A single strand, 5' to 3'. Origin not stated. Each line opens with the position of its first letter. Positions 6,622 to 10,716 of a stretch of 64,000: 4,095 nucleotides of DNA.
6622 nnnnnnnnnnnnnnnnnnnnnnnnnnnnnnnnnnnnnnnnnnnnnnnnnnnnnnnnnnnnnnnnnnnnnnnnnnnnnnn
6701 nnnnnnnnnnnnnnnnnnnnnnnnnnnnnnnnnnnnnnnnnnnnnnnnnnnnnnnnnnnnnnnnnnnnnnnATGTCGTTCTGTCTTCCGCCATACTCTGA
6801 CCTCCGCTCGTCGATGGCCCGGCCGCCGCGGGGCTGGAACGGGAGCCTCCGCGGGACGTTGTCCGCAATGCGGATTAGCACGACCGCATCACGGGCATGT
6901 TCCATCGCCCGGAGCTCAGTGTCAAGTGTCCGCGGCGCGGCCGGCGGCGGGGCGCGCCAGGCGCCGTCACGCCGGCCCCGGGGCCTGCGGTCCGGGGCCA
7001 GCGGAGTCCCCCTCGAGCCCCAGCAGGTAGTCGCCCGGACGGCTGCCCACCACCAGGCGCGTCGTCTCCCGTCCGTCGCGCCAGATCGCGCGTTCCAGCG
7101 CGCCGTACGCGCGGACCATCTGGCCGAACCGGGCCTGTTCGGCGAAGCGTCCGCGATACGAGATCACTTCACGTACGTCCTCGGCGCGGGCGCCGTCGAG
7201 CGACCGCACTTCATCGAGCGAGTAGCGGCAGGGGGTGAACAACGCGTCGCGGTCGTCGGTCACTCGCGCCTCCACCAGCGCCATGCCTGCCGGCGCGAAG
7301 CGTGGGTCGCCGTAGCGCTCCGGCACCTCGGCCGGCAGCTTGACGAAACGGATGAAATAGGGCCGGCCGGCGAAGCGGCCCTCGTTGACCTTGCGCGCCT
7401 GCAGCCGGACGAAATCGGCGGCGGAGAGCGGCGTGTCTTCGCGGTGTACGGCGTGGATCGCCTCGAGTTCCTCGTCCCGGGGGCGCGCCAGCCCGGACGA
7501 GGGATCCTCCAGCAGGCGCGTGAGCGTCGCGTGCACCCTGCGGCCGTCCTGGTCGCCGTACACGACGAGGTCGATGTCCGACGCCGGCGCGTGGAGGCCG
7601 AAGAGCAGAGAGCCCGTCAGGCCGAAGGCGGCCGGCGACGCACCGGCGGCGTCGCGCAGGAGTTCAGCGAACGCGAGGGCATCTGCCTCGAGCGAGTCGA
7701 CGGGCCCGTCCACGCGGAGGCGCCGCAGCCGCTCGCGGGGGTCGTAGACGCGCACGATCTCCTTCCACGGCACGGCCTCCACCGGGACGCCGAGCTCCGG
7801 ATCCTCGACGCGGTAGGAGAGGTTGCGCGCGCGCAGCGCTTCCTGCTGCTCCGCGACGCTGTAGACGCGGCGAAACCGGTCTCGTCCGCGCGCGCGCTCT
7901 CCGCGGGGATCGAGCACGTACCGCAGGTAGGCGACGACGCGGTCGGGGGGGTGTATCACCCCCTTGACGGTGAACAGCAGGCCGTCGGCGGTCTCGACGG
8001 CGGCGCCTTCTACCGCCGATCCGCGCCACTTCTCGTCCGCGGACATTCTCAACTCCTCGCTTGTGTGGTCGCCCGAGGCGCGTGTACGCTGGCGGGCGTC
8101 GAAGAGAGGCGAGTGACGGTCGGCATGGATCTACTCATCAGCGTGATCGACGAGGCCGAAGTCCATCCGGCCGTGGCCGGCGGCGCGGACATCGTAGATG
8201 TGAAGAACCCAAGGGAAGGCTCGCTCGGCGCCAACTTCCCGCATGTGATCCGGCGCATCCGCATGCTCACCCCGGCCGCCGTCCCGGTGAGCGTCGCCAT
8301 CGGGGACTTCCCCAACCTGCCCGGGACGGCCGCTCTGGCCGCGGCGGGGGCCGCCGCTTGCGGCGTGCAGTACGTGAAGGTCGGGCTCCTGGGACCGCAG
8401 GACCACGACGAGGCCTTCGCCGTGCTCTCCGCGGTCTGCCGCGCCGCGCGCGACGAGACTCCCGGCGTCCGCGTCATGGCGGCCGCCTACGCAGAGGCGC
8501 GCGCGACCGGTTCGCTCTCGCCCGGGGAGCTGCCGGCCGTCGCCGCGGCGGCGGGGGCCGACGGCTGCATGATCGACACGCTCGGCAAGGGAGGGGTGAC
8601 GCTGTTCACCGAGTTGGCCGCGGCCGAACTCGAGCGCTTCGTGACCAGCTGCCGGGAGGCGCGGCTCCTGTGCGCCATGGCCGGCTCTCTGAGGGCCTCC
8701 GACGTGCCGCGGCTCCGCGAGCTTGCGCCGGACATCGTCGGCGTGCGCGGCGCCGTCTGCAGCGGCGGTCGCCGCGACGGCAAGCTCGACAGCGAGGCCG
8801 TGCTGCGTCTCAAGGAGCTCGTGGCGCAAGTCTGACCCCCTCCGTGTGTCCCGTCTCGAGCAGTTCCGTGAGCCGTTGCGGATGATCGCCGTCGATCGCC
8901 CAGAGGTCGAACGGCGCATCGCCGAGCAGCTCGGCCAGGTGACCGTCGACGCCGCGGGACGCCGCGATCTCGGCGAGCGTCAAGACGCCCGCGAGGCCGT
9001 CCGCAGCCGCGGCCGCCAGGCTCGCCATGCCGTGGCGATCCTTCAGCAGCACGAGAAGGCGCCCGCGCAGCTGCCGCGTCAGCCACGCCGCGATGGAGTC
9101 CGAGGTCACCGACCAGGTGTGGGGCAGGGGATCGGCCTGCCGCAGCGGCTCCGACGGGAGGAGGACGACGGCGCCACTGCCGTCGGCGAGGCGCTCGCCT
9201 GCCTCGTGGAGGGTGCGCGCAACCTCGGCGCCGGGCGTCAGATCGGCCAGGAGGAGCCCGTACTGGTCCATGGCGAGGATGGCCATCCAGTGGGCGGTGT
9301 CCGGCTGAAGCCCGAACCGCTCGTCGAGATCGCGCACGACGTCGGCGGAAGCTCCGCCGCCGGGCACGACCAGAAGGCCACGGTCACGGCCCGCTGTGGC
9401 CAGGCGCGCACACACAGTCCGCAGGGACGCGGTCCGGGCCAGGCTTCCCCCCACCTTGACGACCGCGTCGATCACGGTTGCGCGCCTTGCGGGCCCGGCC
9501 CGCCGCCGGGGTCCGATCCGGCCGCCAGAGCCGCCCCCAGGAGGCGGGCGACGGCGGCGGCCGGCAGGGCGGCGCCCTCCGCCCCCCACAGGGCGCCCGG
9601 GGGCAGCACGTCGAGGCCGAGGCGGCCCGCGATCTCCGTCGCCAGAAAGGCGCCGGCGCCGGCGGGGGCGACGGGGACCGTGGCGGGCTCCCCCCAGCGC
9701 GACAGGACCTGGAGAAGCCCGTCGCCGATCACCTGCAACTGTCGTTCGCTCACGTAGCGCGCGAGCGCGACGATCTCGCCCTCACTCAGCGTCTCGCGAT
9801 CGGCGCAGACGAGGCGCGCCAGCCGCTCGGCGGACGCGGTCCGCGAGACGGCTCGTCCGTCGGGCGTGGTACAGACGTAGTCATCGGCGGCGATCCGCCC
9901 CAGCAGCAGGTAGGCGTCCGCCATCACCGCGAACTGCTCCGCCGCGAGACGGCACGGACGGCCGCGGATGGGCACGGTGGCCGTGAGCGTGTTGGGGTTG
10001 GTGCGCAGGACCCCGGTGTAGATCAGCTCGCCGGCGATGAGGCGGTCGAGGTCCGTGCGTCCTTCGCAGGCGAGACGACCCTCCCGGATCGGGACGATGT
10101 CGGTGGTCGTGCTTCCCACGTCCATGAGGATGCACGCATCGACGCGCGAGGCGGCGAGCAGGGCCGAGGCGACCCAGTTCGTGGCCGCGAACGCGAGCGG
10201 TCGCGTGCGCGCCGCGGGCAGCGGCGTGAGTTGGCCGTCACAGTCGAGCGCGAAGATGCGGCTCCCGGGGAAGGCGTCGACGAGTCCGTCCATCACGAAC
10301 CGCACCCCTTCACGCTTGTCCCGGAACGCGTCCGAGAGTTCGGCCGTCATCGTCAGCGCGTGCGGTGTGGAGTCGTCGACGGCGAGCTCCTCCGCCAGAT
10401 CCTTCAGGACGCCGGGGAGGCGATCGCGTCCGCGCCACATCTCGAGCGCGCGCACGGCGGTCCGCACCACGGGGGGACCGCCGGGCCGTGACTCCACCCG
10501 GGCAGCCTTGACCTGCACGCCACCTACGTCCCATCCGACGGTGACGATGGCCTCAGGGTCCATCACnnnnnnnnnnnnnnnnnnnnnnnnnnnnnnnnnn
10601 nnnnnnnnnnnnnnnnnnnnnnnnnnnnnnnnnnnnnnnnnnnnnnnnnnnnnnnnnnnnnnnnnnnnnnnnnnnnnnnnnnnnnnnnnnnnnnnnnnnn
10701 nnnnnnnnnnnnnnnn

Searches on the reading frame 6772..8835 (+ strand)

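Call 74: search_protein_families(library=pfam, proteins=[window:6772-8835:+], max_evalue=0.00001)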
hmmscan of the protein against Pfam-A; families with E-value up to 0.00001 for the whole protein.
window:6772-8835:+ (687 aa): 1 family
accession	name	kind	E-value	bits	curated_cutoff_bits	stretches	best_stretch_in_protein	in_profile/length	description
PF04476.19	4HFCP_synth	-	1.2e-76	257.9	22.4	1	454-680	1-227/228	4-HFC-P synthase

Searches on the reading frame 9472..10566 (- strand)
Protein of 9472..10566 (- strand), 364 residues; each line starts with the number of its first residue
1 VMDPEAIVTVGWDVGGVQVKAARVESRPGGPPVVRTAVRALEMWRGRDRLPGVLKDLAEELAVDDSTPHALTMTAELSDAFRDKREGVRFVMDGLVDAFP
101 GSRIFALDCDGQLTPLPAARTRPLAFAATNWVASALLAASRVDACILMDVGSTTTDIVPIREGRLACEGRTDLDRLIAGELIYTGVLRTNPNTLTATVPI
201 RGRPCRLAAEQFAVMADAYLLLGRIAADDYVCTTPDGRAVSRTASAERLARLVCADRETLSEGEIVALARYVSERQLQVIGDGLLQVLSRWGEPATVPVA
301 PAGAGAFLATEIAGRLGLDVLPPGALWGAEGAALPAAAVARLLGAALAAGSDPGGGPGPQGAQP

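Call 74: search_protein_families(library=pfam, proteins=[window:9472-10566:-], max_evalue=0.00001)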
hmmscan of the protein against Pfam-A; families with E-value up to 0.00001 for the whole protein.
window:9472-10566:- (364 aa): 1 family
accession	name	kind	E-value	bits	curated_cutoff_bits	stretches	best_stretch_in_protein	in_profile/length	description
PF01968.24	Hydantoinase_A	-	5.2e-32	111.7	22.9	1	70-319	4-266/291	Hydantoinase/oxoprolinase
